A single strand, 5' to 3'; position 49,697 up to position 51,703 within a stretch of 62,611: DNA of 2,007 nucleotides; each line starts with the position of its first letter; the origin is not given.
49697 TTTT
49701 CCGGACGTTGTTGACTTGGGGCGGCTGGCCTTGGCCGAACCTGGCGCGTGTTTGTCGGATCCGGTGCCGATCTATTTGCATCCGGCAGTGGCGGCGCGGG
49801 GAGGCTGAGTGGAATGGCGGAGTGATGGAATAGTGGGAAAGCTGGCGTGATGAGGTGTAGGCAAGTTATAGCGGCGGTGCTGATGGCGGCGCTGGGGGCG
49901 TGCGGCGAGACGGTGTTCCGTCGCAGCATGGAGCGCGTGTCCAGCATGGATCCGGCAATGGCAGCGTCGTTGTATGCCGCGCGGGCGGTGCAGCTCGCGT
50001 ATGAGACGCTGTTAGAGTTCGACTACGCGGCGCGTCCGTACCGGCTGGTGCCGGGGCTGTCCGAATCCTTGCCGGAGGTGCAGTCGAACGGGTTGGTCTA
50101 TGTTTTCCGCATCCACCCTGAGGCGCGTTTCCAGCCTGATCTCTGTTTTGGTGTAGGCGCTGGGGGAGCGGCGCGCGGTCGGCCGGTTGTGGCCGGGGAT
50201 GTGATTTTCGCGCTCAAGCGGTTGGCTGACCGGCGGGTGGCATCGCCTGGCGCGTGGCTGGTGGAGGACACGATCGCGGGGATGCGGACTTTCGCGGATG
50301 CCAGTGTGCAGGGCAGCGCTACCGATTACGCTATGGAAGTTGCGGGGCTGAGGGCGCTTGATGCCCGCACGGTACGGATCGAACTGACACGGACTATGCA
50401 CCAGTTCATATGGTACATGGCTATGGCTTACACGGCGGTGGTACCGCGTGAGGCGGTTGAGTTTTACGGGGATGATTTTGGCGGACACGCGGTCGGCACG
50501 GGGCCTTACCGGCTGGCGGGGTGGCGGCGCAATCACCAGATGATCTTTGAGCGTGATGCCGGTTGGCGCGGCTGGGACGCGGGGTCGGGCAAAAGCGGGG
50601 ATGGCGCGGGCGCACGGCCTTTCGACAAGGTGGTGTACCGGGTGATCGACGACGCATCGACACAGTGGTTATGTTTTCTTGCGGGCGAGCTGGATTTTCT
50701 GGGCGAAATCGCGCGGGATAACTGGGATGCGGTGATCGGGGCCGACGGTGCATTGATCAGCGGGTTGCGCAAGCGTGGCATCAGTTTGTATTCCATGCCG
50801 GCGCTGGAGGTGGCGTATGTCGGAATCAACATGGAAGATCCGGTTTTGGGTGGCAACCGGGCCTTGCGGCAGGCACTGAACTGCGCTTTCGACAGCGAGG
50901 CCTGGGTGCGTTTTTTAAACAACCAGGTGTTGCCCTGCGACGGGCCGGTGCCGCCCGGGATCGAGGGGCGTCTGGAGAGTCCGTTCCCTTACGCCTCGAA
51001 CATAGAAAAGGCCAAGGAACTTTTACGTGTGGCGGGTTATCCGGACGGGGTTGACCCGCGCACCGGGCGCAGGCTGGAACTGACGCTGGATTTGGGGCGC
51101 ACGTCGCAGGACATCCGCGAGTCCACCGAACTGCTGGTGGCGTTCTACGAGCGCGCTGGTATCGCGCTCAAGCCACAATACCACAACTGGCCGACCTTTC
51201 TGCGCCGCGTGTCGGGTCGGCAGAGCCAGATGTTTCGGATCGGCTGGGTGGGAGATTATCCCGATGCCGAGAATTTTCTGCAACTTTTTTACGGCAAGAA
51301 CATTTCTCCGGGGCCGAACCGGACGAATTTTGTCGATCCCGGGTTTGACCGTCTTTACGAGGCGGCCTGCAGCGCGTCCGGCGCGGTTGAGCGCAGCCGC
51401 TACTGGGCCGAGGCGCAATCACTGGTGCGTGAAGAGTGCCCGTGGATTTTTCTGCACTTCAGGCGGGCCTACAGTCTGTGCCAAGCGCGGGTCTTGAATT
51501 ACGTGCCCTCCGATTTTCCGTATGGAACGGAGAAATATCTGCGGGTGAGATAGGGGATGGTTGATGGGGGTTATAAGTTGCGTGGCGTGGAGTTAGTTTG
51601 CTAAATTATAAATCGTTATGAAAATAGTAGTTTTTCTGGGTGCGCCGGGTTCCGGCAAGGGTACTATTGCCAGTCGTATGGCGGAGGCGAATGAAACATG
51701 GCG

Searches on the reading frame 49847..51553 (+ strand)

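Call 37: search_protein_families(library=pfam, proteins=[window:49847-51553:+], max_evalue=0.001)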
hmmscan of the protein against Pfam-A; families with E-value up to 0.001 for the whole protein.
window:49847-51553:+ (568 aa): 1 family
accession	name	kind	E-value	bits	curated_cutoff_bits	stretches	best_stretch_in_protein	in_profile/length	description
PF00496.27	SBP_bac_5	-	1.7e-58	199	32.4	1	67-485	2-364/368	Bacterial extracellular solute-binding proteins, family 5 Middle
